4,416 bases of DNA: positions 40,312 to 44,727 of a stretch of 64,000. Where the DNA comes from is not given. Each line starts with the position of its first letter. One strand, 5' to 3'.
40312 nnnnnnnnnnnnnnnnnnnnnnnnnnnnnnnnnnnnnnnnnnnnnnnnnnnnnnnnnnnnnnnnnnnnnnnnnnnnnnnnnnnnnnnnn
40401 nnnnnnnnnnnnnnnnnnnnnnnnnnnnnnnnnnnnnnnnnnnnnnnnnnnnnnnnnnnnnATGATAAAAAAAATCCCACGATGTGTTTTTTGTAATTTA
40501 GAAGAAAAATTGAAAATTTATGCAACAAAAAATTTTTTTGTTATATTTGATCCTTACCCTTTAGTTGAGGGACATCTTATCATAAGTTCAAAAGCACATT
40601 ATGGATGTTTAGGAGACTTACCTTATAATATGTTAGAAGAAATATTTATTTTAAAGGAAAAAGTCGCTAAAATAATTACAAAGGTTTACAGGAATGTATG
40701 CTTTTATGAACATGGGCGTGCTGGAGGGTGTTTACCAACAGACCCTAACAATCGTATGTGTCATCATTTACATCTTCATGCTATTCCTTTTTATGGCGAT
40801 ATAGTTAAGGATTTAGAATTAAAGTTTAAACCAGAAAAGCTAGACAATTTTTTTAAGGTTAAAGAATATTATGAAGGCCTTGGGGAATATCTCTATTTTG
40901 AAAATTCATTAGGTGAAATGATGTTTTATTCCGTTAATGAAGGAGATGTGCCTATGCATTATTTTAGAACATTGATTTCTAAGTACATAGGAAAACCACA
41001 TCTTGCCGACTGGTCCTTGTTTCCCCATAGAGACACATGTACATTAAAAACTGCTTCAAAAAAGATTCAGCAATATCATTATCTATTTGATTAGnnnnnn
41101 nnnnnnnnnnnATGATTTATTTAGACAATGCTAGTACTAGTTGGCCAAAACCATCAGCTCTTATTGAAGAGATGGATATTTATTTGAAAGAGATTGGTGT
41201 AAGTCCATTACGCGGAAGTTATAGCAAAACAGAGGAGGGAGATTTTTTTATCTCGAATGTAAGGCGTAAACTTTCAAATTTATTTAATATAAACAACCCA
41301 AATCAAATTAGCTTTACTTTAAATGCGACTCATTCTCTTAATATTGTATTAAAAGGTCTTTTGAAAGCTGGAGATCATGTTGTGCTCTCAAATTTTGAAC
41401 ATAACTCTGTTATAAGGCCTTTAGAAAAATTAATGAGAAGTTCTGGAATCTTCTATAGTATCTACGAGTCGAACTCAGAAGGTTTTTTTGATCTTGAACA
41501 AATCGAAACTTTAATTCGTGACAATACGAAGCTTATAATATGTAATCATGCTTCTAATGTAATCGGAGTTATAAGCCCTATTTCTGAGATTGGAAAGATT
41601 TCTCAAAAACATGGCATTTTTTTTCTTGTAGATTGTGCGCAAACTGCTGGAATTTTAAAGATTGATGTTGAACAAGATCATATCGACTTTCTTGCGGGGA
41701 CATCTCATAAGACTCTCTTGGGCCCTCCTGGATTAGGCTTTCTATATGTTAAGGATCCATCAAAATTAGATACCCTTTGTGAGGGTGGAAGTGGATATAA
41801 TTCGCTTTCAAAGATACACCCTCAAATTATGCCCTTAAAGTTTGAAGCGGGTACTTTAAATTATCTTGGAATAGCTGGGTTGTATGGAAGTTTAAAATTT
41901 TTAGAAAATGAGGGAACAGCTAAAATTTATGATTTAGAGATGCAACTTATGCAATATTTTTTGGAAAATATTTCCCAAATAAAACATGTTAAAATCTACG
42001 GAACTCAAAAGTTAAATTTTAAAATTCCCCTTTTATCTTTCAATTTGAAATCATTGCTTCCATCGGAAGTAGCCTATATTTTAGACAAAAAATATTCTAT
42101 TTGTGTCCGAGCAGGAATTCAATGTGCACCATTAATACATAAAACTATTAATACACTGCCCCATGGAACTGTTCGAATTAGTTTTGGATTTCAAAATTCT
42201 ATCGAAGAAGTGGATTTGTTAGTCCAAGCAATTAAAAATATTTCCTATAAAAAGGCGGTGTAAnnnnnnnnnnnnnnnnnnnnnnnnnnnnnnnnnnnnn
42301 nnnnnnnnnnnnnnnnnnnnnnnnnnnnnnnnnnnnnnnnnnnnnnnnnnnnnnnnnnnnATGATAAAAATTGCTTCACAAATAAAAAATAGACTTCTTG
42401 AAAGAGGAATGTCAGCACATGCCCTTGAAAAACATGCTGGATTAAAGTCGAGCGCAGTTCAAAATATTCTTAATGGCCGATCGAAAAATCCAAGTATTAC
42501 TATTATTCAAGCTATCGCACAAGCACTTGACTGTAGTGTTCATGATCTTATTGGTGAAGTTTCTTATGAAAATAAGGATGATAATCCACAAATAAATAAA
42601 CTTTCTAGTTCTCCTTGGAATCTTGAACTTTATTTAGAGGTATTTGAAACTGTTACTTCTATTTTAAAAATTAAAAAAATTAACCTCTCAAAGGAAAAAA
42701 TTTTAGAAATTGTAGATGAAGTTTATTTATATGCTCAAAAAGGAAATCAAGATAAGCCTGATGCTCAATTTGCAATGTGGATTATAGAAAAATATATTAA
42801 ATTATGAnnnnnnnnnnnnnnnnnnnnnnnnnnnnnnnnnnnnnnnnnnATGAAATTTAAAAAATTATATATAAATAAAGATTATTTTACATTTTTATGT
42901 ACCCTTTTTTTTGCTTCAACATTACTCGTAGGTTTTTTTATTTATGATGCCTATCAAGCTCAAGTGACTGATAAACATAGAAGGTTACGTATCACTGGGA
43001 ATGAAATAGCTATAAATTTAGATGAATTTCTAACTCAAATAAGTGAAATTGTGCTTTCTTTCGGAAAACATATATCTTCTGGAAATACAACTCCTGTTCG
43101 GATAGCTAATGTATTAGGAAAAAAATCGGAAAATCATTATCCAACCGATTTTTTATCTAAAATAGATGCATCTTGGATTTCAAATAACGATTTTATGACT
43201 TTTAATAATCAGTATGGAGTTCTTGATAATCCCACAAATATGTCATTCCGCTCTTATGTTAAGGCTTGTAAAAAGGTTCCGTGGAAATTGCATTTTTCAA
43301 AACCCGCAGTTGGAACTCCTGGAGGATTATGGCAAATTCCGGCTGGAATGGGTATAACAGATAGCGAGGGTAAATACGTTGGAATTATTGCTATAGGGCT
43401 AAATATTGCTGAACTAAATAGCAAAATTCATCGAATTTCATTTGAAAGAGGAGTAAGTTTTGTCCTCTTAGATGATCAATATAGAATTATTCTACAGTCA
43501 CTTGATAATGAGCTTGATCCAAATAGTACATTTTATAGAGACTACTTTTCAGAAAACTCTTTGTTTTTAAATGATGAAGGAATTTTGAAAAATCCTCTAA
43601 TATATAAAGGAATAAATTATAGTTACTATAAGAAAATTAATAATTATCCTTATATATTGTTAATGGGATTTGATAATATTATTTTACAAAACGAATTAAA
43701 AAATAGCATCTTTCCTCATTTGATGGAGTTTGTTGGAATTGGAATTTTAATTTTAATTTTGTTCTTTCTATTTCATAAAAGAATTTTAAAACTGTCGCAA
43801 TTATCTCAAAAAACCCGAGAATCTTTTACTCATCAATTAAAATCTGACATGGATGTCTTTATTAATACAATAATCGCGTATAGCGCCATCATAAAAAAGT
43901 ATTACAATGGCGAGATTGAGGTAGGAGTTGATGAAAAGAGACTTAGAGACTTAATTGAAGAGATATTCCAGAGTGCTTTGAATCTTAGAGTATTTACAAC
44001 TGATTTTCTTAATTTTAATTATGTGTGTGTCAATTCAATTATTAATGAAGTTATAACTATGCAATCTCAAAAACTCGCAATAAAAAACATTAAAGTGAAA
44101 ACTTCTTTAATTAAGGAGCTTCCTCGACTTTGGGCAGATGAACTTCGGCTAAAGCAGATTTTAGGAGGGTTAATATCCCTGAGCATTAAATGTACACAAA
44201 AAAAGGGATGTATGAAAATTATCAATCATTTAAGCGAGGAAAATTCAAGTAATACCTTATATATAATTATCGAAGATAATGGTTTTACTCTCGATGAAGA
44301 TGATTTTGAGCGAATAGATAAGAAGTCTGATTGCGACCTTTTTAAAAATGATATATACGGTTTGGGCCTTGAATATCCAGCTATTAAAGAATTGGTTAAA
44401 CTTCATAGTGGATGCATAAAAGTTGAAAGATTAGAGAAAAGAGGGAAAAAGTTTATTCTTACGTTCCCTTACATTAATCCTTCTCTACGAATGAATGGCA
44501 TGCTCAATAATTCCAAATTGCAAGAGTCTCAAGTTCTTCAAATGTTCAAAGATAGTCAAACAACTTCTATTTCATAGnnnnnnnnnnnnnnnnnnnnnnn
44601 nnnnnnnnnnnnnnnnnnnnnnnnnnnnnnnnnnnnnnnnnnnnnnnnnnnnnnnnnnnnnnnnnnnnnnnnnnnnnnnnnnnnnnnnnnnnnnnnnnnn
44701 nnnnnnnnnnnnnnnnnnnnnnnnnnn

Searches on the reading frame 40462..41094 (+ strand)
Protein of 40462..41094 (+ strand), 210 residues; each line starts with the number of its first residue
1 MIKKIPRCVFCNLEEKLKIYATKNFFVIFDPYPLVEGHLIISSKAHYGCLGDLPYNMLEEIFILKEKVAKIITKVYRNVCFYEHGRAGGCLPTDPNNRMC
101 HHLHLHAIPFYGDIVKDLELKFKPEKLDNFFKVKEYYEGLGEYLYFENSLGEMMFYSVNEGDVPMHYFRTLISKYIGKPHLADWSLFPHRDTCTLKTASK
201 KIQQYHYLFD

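Call 31: search_protein_families(library=pfam, proteins=[window:40462-41094:+], max_evalue=0.1)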
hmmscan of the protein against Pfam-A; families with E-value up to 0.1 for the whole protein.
window:40462-41094:+ (210 aa): 4 families
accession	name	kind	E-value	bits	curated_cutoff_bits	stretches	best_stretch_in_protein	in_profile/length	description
PF04677.20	CwfJ_C_1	-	2.3e-06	27.9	21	1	7-123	13-122/122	Protein similar to CwfJ C-terminus 1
PF11969.13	DcpS_C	-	0.00018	22.4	24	1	8-108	2-100/114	Scavenger mRNA decapping enzyme C-term binding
PF01230.28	HIT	-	0.00019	22.4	21.5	1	16-109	6-94/98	HIT domain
PF16269.10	DUF4922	-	0.0028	18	23.6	1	8-89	60-134/146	Domain of unknown function (DUF4922)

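Call 69: search_protein_families(library=ncbifam, proteins=[window:40462-41094:+], max_evalue=0.001)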
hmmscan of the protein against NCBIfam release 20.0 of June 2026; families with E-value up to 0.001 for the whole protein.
window:40462-41094:+ (210 aa): 0 families

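Call 79: search_protein_families(library=padloc, proteins=[window:40462-41094:+], max_evalue=0.001)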
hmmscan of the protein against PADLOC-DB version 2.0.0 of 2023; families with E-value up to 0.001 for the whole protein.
window:40462-41094:+ (210 aa): 0 families

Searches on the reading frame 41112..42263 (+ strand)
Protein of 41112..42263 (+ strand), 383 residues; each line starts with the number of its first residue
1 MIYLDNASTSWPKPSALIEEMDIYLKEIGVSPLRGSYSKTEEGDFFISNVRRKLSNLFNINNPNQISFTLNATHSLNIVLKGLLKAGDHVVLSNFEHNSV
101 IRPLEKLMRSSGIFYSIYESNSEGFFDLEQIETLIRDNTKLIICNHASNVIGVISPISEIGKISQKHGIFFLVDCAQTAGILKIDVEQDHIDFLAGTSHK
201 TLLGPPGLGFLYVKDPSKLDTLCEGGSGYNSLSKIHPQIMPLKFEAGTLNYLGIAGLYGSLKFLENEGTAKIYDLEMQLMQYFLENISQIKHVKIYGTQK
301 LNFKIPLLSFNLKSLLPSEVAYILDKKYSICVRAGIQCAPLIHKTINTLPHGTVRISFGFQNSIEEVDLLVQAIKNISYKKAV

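Call 31: search_protein_families(library=pfam, proteins=[window:41112-42263:+], max_evalue=0.1)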
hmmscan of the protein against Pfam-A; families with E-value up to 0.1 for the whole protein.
window:41112-42263:+ (383 aa): 8 families
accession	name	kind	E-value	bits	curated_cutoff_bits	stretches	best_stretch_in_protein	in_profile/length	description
PF00266.25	Aminotran_5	-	2.9e-83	280.3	21.5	1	2-370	1-371/371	Aminotransferase class-V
PF00155.27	Aminotran_1_2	-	6.4e-09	35.9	19.7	1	60-233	63-251/361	Aminotransferase class I and II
PF01053.26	Cys_Met_Meta_PP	-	2.5e-08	33.3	27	1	77-183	81-182/381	Cys/Met metabolism PLP-dependent enzyme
PF01041.23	DegT_DnrJ_EryC1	-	4.9e-08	33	19.8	1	70-180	46-151/360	DegT/DnrJ/EryC1/StrS aminotransferase family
PF00464.25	SHMT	-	6.6e-07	28.7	27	1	106-262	132-291/399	Serine hydroxymethyltransferase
PF00282.25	Pyridoxal_deC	-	0.00091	18.5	27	1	148-313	208-375/375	Pyridoxal-dependent decarboxylase conserved domain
PF01212.27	Beta_elim_lyase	-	0.0077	16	27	1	68-177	52-171/288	Beta-eliminating lyase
PF24214.1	Phage_H_T_join_2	-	0.089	13.1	23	0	41-85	95-139/170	Putative phage head-tail joining protein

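Call 69: search_protein_families(library=ncbifam, proteins=[window:41112-42263:+], max_evalue=0.001)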
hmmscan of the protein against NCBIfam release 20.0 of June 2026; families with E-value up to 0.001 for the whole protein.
window:41112-42263:+ (383 aa): 59 families (the best 25 are shown)
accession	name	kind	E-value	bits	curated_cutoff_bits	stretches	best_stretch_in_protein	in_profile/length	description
TIGR01977.1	am_tr_V_EF2568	hypoth_equivalog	9.3e-134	446.2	377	1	2-377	1-376/376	cysteine desulfurase family protein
NF040779.1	Sec_lyase_SclA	exception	2.9e-100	335.8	525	1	2-377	1-376/378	selenocysteine lyase SclA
TIGR01979.1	sufS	subfamily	5.9e-77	259.2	475.1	1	1-377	19-398/403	SufS family cysteine desulfurase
NF041166.1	f2_encap_cargo1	exception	5.3e-54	184.4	800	1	1-376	246-622/623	family 2A encapsulin nanocompartment cargo protein cysteine desulfurase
NF006791.0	PRK09295.1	equivalog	1.5e-53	182.4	661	1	1-377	24-401/406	cysteine desulfurase SufS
TIGR03392.1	FeS_syn_CsdA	equivalog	4.9e-44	151.1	493.6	1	2-376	18-391/398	cysteine desulfurase CsdA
TIGR01976.1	am_tr_V_VC1184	hypoth_equivalog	2.2e-43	149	352.35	1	2-374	20-401/401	cysteine desulfurase-like protein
NF008126.0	PRK10874.1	equivalog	3.3e-42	145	607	1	2-376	21-394/401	cysteine desulfurase CsdA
TIGR03402.1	FeS_nifS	equivalog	8.2e-42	143.3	530.75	1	2-377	1-369/379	cysteine desulfurase NifS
TIGR02006.1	IscS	equivalog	1.3e-37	129.8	643.2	1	2-376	5-373/402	IscS subfamily cysteine desulfurase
NF010611.0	PRK14012.1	equivalog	4.5e-37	128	548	1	2-376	7-377/406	IscS subfamily cysteine desulfurase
TIGR03235.1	DNA_S_dndA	equivalog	7.5e-36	124.1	480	1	3-339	1-325/353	cysteine desulfurase DndA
TIGR03403.1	nifS_epsilon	equivalog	2.1e-30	105.8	587.7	1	2-228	1-229/382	NifS family cysteine desulfurase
NF002806.0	PRK02948.1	subfamily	6.2e-30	104.4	304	1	1-380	1-374/381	IscS subfamily cysteine desulfurase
NF010006.0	PRK13479.1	equivalog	1.5e-14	53.9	296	1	47-227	39-218/369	2-aminoethylphosphonate--pyruvate transaminase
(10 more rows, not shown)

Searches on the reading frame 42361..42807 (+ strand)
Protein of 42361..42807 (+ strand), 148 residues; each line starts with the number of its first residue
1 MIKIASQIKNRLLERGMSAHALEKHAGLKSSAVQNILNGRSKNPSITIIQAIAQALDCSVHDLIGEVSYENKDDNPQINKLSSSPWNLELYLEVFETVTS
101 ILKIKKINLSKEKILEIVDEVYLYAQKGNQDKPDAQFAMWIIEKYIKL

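Call 31: search_protein_families(library=pfam, proteins=[window:42361-42807:+], max_evalue=0.1)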
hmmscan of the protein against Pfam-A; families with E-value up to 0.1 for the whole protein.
window:42361-42807:+ (148 aa): 7 families
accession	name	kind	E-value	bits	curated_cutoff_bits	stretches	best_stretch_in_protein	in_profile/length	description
PF13443.12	HTH_26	-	2.9e-11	43.9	22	1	8-64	2-58/63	Cro/C1-type HTH DNA-binding domain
PF01381.28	HTH_3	-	2.2e-10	40.8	23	1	8-62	1-54/55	Helix-turn-helix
PF13560.12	HTH_31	-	1.9e-05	25.3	27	1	14-61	12-59/64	Helix-turn-helix domain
PF13693.12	HTH_35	-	0.00011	22.6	25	1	7-63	6-58/75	Winged helix-turn-helix DNA-binding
PF13744.12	HTH_37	-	0.0098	16.1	27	1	3-61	18-76/80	Helix-turn-helix domain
PF12844.13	HTH_19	-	0.02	15.2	30.2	1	13-58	9-53/64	Helix-turn-helix domain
PF22838.1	COMMD8_HN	-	0.047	14.6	27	1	60-120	13-70/90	COMMD8, helical N-terminal domain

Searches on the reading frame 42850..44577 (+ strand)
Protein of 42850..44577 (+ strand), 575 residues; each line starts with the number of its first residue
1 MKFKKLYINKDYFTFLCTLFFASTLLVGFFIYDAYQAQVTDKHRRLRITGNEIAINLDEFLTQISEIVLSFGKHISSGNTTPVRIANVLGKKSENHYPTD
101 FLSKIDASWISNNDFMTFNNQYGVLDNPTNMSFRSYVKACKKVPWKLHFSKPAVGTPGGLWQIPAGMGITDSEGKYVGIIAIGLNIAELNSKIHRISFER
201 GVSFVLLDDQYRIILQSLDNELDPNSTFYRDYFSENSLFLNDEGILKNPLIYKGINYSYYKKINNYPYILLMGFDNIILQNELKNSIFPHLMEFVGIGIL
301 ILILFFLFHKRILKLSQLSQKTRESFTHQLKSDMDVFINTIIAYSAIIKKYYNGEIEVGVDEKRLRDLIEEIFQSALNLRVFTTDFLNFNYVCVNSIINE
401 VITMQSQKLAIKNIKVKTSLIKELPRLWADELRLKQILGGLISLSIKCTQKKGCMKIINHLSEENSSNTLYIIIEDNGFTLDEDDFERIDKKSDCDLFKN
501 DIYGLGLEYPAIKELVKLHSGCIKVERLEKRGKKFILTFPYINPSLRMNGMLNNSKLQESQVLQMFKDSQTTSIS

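Call 31: search_protein_families(library=pfam, proteins=[window:42850-44577:+], max_evalue=0.1)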
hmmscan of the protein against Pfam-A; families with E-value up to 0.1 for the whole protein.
window:42850-44577:+ (575 aa): 2 families
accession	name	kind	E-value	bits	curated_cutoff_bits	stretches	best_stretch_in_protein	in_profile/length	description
PF02743.24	dCache_1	-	1.6e-09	38.1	45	1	108-270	72-237/240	Cache domain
PF02518.31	HATPase_c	-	2e-09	38.3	26.4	1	430-541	2-109/111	Histidine kinase-, DNA gyrase B-, and HSP90-like ATPase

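Call 79: search_protein_families(library=padloc, proteins=[window:42850-44577:+], max_evalue=0.001)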
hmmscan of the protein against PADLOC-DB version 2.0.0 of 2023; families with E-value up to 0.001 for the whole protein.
window:42850-44577:+ (575 aa): 0 families
